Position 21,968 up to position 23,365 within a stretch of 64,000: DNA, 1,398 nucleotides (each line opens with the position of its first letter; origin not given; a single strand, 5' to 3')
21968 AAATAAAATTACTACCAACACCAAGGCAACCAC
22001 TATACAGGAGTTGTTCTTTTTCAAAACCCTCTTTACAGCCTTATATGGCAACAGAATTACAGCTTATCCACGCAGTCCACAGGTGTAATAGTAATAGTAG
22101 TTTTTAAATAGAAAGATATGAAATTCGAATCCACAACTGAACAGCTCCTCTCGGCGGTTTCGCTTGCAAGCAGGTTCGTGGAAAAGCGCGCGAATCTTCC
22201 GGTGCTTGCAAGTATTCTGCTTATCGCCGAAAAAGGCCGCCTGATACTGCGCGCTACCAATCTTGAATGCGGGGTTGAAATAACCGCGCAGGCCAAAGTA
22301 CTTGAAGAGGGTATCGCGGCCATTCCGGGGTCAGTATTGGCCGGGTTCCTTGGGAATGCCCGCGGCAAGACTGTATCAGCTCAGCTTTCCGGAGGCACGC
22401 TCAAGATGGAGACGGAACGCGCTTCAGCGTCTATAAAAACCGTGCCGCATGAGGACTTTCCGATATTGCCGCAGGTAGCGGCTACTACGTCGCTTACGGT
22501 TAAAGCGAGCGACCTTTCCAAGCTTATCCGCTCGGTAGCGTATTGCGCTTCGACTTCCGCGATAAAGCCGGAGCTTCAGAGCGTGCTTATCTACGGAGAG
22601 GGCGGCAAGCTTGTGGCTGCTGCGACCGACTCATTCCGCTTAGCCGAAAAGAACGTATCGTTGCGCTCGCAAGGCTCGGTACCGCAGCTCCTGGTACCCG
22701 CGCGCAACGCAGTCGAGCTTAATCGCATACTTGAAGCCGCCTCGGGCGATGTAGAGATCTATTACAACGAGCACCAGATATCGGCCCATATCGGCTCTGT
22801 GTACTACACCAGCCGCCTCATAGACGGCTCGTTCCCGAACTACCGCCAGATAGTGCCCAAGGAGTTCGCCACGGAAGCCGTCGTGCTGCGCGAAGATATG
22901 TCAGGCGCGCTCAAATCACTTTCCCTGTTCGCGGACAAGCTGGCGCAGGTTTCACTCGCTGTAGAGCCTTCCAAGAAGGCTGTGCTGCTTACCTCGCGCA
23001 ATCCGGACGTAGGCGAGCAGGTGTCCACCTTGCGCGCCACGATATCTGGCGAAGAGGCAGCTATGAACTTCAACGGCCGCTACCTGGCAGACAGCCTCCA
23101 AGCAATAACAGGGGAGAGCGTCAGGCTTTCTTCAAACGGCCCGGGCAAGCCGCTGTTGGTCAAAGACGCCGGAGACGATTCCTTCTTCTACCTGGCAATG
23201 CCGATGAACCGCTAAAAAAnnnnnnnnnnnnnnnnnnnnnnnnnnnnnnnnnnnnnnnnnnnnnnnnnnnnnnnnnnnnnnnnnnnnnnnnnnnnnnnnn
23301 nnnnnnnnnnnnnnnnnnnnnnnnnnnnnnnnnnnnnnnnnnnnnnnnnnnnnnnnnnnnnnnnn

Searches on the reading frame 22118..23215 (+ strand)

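Call 28: search_protein_families(library=pfam, proteins=[window:22118-23215:+], max_evalue=0.01)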
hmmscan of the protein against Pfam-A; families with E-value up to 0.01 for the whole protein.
window:22118-23215:+ (365 aa): 3 families
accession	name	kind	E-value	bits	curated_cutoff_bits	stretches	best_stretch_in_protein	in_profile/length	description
PF00712.24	DNA_pol3_beta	-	9.8e-26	90.7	24.4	2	1-118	1-120/120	DNA polymerase III beta subunit, N-terminal domain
PF02767.21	DNA_pol3_beta_2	-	6.2e-22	78.5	27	1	128-241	2-116/116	DNA polymerase III beta subunit, central domain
PF02768.20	DNA_pol3_beta_3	-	6.7e-22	78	27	1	243-363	1-120/121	DNA polymerase III beta subunit, C-terminal domain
